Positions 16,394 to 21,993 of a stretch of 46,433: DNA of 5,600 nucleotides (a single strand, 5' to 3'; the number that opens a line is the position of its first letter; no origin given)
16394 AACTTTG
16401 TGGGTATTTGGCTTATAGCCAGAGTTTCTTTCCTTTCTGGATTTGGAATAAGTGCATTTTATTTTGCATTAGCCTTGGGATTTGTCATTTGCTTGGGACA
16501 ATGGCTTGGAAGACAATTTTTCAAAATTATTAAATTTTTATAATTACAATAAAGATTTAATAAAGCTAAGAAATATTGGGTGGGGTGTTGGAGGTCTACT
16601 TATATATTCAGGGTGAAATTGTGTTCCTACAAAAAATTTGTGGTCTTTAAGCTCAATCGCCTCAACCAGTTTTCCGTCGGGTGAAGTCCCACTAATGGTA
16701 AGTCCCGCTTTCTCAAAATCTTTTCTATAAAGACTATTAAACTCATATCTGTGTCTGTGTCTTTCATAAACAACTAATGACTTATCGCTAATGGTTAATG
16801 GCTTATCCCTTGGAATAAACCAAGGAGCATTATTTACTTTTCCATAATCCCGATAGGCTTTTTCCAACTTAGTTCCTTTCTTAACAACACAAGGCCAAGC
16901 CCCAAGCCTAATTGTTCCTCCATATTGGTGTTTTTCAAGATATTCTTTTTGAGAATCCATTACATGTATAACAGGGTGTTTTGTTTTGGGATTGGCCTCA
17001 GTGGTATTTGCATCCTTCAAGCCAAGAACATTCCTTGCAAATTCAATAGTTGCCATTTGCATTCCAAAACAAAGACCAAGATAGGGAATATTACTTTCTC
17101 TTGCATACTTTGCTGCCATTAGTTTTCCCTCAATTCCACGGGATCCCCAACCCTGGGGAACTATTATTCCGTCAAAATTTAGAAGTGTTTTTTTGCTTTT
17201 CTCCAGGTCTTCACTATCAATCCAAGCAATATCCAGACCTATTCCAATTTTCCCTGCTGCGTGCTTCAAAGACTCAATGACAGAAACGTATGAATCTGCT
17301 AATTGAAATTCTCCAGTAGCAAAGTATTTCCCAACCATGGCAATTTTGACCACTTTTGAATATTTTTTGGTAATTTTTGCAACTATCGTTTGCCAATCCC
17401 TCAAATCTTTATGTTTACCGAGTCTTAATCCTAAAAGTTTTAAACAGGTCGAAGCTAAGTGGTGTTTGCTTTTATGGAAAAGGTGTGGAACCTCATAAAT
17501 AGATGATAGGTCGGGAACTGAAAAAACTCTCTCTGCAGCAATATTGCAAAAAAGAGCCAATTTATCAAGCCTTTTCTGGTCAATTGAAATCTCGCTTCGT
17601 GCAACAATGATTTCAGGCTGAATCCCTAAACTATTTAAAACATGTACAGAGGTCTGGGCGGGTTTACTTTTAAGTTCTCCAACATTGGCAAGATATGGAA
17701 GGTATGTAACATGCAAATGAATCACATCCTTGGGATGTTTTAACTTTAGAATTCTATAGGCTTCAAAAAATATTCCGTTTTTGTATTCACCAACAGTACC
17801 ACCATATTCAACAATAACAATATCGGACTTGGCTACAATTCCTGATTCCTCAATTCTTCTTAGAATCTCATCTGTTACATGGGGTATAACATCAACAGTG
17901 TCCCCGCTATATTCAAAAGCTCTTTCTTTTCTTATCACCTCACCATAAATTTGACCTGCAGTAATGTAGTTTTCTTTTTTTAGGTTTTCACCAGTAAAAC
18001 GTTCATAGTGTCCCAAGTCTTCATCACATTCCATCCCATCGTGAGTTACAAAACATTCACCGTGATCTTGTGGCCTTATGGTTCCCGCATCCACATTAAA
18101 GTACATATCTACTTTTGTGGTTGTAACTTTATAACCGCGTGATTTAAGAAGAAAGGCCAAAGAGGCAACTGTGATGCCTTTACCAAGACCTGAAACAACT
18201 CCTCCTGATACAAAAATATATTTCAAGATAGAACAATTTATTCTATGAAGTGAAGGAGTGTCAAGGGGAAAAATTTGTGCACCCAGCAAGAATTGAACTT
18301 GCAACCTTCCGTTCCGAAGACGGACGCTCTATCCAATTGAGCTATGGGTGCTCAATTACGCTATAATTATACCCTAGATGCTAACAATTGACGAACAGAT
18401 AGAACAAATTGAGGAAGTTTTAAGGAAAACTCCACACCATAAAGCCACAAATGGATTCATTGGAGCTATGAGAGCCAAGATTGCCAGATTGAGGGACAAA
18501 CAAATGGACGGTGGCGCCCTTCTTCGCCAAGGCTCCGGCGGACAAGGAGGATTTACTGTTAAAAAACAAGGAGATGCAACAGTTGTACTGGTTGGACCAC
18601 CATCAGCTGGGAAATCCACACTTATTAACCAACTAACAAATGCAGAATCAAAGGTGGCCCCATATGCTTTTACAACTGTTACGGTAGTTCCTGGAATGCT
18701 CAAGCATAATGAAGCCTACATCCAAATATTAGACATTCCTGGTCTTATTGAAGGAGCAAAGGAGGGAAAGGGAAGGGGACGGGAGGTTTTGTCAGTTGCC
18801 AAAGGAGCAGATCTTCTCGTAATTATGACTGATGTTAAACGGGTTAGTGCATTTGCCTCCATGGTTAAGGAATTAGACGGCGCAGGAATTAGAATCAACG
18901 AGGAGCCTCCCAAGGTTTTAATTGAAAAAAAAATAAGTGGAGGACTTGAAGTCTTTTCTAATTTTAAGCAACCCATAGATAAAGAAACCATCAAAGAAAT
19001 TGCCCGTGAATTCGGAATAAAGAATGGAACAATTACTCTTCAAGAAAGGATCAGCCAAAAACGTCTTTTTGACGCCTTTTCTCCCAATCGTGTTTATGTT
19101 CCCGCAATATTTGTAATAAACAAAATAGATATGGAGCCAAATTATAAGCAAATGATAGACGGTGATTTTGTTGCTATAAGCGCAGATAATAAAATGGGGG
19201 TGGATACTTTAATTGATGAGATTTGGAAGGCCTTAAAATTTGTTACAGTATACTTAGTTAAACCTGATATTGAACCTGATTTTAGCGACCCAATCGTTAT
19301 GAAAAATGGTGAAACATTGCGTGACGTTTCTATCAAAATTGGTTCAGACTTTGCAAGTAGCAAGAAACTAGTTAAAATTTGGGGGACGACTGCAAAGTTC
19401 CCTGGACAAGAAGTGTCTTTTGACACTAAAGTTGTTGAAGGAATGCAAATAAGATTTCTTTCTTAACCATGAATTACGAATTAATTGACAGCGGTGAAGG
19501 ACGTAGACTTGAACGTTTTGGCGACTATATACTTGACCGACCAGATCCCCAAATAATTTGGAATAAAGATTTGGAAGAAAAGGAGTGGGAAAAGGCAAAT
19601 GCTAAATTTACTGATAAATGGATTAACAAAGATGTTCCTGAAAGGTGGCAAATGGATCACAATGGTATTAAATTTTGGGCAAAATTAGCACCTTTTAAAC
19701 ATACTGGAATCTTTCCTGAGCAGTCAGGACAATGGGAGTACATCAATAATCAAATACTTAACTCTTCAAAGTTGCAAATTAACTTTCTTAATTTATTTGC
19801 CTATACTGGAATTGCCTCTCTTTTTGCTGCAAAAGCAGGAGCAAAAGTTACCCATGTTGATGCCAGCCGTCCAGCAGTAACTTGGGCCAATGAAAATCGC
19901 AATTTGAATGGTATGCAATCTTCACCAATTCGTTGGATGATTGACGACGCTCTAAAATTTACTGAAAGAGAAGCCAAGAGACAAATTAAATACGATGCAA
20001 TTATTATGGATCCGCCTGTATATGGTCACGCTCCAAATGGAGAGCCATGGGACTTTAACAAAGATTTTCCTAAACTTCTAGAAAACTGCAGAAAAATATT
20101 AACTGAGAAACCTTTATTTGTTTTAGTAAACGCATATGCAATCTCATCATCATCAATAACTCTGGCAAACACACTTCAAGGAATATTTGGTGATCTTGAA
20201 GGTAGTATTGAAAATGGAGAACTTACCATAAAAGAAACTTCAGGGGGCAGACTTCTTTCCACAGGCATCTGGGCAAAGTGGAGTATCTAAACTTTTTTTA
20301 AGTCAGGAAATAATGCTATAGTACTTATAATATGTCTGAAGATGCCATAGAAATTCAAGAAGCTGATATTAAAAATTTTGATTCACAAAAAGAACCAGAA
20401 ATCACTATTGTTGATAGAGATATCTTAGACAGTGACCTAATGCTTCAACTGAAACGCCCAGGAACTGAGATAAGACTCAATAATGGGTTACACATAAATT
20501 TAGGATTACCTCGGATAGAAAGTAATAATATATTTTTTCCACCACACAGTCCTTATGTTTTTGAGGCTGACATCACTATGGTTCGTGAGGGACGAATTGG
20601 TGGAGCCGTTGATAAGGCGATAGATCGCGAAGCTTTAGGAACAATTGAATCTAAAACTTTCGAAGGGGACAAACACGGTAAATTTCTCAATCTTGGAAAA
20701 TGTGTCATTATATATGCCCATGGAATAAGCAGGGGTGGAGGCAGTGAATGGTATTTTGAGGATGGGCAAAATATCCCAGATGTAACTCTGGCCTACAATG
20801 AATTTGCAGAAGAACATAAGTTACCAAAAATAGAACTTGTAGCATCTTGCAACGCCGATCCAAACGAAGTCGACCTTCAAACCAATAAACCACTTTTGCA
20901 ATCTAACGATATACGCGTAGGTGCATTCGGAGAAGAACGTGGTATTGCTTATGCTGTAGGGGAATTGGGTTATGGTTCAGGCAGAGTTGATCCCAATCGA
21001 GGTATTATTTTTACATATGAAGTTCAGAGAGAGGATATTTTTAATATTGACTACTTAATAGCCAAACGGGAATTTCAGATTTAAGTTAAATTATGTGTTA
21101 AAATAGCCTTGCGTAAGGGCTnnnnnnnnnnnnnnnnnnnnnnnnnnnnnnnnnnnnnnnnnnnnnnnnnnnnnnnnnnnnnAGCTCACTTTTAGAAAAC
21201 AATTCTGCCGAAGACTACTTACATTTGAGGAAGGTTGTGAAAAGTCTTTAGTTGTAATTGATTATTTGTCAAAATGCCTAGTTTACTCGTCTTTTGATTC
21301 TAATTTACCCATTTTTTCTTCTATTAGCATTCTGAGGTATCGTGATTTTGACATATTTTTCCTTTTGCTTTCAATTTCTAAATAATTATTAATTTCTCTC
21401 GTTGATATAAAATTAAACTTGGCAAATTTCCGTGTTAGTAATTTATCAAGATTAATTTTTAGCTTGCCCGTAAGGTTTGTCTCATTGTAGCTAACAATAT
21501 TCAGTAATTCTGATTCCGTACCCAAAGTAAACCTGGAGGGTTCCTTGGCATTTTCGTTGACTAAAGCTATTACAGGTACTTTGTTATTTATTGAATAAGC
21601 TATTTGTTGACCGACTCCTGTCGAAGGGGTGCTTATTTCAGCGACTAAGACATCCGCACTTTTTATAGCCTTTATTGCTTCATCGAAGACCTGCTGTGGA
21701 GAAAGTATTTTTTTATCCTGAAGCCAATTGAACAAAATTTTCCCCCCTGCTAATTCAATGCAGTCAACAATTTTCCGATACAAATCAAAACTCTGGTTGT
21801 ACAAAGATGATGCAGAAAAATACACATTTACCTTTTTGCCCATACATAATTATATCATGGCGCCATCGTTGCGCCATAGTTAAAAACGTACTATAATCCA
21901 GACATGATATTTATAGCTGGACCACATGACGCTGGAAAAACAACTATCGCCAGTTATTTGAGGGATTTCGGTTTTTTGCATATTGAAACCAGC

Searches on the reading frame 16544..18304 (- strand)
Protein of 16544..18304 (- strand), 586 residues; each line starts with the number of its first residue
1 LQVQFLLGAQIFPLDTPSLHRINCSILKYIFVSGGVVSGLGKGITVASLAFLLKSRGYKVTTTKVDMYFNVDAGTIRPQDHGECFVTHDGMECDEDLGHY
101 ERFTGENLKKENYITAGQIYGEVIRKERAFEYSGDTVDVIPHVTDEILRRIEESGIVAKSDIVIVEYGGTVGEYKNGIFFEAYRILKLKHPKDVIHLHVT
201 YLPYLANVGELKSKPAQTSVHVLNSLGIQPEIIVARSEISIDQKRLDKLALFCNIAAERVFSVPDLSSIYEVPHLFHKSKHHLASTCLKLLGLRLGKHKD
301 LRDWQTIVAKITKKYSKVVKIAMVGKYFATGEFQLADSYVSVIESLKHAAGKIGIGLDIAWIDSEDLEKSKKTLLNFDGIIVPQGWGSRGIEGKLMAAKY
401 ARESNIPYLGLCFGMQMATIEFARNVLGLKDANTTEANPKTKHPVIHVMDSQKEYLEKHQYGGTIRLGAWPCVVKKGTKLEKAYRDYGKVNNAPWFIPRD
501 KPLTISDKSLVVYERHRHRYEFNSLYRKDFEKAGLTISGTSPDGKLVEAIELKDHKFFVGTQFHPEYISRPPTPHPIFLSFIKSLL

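Call 20: search_protein_families(library=pfam, proteins=[window:16544-18304:-], max_evalue=0.001)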
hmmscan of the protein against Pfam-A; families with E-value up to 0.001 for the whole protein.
window:16544-18304:- (586 aa): 4 families
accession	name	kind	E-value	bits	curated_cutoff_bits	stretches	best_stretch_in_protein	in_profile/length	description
PF06418.20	CTP_synth_N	-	8.9e-100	333.9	26.1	1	28-281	1-255/265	CTP synthase N-terminus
PF00117.34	GATase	-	1.5e-37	129.6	22.8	1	335-583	2-189/190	Glutamine amidotransferase class-I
PF07722.19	Peptidase_C26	-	8e-08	32.7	20.5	1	516-566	167-219/219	Peptidase C26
PF01656.29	CbiA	-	0.00086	19.7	25.4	0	38-317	8-71/125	CobQ/CobB/MinD/ParA nucleotide binding domain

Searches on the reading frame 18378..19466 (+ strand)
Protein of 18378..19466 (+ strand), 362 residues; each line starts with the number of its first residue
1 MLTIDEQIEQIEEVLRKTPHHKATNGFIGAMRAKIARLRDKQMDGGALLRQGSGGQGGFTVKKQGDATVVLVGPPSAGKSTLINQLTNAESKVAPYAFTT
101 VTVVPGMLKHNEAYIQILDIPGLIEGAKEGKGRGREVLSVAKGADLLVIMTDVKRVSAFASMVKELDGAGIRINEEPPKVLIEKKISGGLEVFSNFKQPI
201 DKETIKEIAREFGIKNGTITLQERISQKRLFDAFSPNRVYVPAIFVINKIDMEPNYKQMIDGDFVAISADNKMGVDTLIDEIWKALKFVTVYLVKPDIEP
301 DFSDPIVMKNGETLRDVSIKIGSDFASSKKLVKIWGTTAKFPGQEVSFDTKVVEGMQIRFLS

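Call 20: search_protein_families(library=pfam, proteins=[window:18378-19466:+], max_evalue=0.001)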
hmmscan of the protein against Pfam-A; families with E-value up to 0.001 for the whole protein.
window:18378-19466:+ (362 aa): 6 families
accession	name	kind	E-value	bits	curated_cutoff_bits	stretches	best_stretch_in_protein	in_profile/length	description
PF01926.29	MMR_HSR1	-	1.6e-23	83.4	21.9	1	68-177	1-106/113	50S ribosome-binding GTPase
PF16897.10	MMR_HSR1_Xtn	-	6.3e-23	81.2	35.2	1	188-287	2-105/106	C-terminal region of MMR_HSR1 domain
PF02421.24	FeoB_N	-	1.5e-12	47.8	27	1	68-123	2-57/156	Ferrous iron transport protein B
PF00350.29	Dynamin_N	-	4.3e-06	27.3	27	0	69-108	1-38/168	Dynamin family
PF13521.12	AAA_28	-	8.9e-05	23.2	27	1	69-102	2-36/164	AAA domain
PF04548.22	AIG1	-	0.00038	20.3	27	1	68-158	2-98/212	AIG1 family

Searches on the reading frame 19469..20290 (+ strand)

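Call 20: search_protein_families(library=pfam, proteins=[window:19469-20290:+], max_evalue=0.001)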
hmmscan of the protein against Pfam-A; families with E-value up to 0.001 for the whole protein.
window:19469-20290:+ (273 aa): 3 families
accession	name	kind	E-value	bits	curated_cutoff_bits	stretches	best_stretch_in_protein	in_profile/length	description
PF10672.15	Methyltrans_SAM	-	3e-13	50.1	27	1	50-227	76-245/286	S-adenosylmethionine-dependent methyltransferase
PF03602.21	Cons_hypoth95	-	5.8e-06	26.5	24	1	103-183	42-122/182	Conserved hypothetical protein 95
PF05175.20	MTS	-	4.8e-05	23.5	23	1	113-222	42-141/170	Methyltransferase small domain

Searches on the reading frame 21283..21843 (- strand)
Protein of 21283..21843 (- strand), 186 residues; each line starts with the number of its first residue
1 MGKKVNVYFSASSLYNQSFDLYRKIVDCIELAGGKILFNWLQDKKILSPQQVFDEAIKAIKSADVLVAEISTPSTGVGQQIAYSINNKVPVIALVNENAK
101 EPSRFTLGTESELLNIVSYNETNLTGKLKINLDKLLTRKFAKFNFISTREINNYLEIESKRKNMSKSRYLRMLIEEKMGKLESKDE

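Call 3: search_protein_families(library=pfam, proteins=[window:21283-21843:-], max_evalue=0.01)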
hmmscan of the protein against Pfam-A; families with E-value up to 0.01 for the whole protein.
window:21283-21843:- (186 aa): 1 family
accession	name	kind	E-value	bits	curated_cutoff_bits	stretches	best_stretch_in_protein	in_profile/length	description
PF05014.21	Nuc_deoxyrib_tr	-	0.00069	20.2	28.8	1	7-100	1-102/117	Nucleoside 2-deoxyribosyltransferase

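Call 4: search_protein_families(library=ncbifam, proteins=[window:21283-21843:-], max_evalue=0.01)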
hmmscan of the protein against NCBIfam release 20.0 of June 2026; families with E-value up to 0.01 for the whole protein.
window:21283-21843:- (186 aa): 0 families

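Call 36: search_solved_structures(query=window:21283-21843:-, max_evalue=1)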
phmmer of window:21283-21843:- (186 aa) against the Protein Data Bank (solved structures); distinct sequences matched with E-value up to 1: 16.
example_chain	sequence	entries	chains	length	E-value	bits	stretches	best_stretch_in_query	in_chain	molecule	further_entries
2klh_A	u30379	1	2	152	0.00096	22.3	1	48-96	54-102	c-Myc-responsive protein Rcl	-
2khz_A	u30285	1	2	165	0.0058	19.8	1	48-96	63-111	c-Myc-responsive protein Rcl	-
4fyh_A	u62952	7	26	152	0.0059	19.7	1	48-96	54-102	Deoxyribonucleoside 5'-monophosphate N-glycosidase | 2'-deoxynucleoside 5'-phosphate N-hydrolase 1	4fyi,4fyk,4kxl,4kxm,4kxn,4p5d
8rpt_B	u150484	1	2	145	0.013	18.6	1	51-91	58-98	2'-deoxynucleoside 5'-phosphate N-hydrolase 1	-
8qhq_A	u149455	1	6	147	0.03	17.4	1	52-92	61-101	2'-deoxynucleoside 5'-phosphate N-hydrolase 1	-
8os9_A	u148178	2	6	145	0.075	16.2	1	52-91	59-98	2'-deoxynucleoside 5'-phosphate N-hydrolase 1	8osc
8rps_C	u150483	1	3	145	0.076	16.1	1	52-91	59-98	2'-deoxynucleoside 5'-phosphate N-hydrolase 1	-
9da1_A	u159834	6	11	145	0.077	16.1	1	52-91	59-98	5-hydroxymethyl-dUMP N-hydrolase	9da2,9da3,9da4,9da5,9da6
8qhr_A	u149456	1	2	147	0.077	16.1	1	52-91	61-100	2'-deoxynucleoside 5'-phosphate N-hydrolase 1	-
8rqd_C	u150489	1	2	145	0.079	16.1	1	52-91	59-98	2'-deoxynucleoside 5'-phosphate N-hydrolase 1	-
9i3q_A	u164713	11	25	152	0.083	16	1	52-91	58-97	5-hydroxymethyl-dUMP N-hydrolase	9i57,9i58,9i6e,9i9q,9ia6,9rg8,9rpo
4p5e_A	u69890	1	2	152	0.084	16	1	52-91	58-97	2'-deoxynucleoside 5'-phosphate N-hydrolase 1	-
8fut_A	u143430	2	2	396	0.33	14.1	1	56-130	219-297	S-arrestin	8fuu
6yba_N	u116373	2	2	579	0.47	13.5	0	53-114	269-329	Pre-hexon-linking protein IIIa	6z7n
9q2i_B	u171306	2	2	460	0.78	12.9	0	66-177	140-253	DNA repair protein RAD57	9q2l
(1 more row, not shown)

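Call 66: search_protein_families(library=padloc, proteins=[window:21283-21843:-], max_evalue=0.01)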
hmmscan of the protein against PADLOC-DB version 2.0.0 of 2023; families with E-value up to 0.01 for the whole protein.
window:21283-21843:- (186 aa): 0 families

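Call 67: search_protein_families(library=phrogs, proteins=[window:21283-21843:-], max_evalue=0.001)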
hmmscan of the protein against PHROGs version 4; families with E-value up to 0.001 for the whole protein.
window:21283-21843:- (186 aa): 0 families

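Call 70: search_protein_families(library=pfam, proteins=[window:21283-21843:-], max_evalue=1)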
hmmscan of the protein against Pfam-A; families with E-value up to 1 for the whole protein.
window:21283-21843:- (186 aa): 2 families
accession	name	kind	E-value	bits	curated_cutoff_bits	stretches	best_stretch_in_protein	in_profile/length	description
PF05014.21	Nuc_deoxyrib_tr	-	0.00069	20.2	28.8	1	7-100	1-102/117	Nucleoside 2-deoxyribosyltransferase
PF13676.11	TIR_2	-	0.13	13.2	28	1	24-102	15-98/122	TIR domain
